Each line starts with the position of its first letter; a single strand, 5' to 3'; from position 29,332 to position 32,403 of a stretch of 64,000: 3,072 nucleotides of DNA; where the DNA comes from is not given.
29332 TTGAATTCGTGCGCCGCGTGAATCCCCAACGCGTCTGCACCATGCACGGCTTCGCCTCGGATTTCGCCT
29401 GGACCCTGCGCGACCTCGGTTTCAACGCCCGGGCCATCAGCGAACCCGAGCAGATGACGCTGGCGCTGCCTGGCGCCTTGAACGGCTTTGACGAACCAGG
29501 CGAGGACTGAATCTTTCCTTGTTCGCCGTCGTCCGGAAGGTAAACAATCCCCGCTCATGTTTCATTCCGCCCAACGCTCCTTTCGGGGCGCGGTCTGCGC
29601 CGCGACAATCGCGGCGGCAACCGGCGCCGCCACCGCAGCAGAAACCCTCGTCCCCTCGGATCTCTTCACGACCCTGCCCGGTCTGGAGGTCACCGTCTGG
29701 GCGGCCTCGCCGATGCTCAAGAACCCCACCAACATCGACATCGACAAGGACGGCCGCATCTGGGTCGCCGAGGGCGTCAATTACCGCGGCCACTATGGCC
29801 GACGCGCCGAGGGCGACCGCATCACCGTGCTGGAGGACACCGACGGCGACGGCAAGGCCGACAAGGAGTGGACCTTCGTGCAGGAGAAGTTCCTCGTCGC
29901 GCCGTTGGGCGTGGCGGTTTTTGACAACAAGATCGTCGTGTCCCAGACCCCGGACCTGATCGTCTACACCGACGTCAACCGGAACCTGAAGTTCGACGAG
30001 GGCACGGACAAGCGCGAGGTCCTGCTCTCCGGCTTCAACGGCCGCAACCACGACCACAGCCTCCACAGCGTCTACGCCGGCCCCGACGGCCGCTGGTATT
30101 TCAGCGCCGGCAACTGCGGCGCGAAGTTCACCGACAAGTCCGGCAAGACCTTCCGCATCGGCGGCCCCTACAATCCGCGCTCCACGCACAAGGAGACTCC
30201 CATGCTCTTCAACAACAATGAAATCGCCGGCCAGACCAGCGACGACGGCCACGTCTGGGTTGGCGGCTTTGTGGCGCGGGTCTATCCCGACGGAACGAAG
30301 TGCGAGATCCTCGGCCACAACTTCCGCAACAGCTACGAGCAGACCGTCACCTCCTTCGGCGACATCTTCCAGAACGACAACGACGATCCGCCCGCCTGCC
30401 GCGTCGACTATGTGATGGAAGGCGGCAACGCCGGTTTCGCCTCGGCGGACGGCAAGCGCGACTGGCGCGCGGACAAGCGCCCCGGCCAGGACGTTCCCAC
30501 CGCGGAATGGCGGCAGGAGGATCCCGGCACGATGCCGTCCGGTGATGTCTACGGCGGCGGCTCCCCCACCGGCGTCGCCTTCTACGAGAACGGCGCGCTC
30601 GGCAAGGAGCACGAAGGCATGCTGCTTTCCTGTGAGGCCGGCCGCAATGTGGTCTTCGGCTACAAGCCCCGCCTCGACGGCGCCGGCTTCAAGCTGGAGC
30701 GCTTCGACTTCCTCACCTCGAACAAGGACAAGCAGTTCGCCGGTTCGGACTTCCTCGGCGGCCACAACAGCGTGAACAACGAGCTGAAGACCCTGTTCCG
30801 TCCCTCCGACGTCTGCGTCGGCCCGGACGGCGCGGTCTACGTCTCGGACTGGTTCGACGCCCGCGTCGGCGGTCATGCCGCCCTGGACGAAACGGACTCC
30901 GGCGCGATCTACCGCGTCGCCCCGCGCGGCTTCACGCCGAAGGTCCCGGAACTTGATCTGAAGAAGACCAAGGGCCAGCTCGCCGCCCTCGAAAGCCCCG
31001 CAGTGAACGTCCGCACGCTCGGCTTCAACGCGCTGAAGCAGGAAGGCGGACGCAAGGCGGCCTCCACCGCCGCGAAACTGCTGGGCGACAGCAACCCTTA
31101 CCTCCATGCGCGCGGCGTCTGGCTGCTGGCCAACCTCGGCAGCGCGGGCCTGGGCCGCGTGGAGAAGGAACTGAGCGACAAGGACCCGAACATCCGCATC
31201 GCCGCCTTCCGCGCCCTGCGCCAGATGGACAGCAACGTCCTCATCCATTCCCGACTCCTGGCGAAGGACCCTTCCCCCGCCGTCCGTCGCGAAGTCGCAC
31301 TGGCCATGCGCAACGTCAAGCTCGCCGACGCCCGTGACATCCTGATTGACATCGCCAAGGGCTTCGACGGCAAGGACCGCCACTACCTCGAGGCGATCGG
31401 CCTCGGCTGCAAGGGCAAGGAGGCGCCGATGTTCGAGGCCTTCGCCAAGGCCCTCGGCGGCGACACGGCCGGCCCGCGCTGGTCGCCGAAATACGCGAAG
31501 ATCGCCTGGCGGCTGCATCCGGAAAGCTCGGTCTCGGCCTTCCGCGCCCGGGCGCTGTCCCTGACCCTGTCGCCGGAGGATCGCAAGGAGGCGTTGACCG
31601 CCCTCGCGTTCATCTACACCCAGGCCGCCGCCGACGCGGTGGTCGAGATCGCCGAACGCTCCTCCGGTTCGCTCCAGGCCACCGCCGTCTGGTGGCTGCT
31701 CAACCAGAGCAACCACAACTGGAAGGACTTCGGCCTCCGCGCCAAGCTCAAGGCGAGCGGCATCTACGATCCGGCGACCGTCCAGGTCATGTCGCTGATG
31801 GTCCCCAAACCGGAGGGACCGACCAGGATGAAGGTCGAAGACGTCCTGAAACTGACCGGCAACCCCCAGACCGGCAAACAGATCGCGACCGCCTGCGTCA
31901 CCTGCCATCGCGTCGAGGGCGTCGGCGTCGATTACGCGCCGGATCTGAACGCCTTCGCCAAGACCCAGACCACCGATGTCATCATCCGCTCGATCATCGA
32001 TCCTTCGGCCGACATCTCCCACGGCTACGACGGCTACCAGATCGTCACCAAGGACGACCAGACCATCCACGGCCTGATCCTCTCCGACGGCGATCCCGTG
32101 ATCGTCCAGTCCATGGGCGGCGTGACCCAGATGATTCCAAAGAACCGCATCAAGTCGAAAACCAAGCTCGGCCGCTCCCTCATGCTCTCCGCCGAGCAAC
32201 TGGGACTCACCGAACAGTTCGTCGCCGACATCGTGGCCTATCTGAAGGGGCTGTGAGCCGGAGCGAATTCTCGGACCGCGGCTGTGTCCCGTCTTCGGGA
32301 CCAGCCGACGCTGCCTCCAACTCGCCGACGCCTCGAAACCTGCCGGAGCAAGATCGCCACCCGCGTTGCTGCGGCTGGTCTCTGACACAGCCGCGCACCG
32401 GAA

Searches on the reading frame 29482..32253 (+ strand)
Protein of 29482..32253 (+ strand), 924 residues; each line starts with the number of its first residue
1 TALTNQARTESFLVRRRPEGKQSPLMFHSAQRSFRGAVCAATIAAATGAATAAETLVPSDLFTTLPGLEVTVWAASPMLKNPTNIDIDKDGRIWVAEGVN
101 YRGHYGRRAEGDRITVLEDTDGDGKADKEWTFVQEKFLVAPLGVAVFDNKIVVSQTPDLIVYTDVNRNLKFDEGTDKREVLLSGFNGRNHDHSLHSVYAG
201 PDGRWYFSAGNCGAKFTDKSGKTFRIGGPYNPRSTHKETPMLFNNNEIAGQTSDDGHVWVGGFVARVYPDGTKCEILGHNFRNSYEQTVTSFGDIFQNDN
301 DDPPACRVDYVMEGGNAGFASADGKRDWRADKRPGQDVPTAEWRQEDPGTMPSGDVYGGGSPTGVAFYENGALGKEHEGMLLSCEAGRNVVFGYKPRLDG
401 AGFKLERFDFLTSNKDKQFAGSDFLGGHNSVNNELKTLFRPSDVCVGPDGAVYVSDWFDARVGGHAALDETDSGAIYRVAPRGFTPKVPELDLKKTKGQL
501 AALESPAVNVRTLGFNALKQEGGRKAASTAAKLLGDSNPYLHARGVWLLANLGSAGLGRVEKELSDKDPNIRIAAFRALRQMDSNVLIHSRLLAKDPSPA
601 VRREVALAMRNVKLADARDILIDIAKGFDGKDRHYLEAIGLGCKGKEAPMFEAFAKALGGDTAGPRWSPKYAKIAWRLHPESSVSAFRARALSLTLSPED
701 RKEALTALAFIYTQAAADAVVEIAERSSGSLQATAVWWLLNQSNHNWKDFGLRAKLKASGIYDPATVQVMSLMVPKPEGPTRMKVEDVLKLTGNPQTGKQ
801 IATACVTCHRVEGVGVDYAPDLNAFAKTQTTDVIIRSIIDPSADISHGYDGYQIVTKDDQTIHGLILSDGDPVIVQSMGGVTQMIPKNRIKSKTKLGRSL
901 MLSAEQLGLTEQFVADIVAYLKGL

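Call 31: search_protein_families(library=ncbifam, proteins=[window:29482-32253:+], max_evalue=0.00001)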
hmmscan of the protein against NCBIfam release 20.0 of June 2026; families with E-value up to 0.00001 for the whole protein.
window:29482-32253:+ (924 aa): 3 families
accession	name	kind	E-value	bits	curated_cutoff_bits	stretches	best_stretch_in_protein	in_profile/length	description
TIGR02604.1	Piru_Ver_Nterm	subfamily_domain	6.6e-135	450.2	122.2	1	67-482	1-366/367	PVC-type heme-binding CxxCH protein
TIGR02603.1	CxxCH_TIGR02603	domain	8.8e-37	126.1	68.15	1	793-922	1-132/134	putative heme-binding domain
NF033206.1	ScyE_fam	subfamily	8.2e-06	25.6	80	0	435-487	202-246/333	ScyD/ScyE family protein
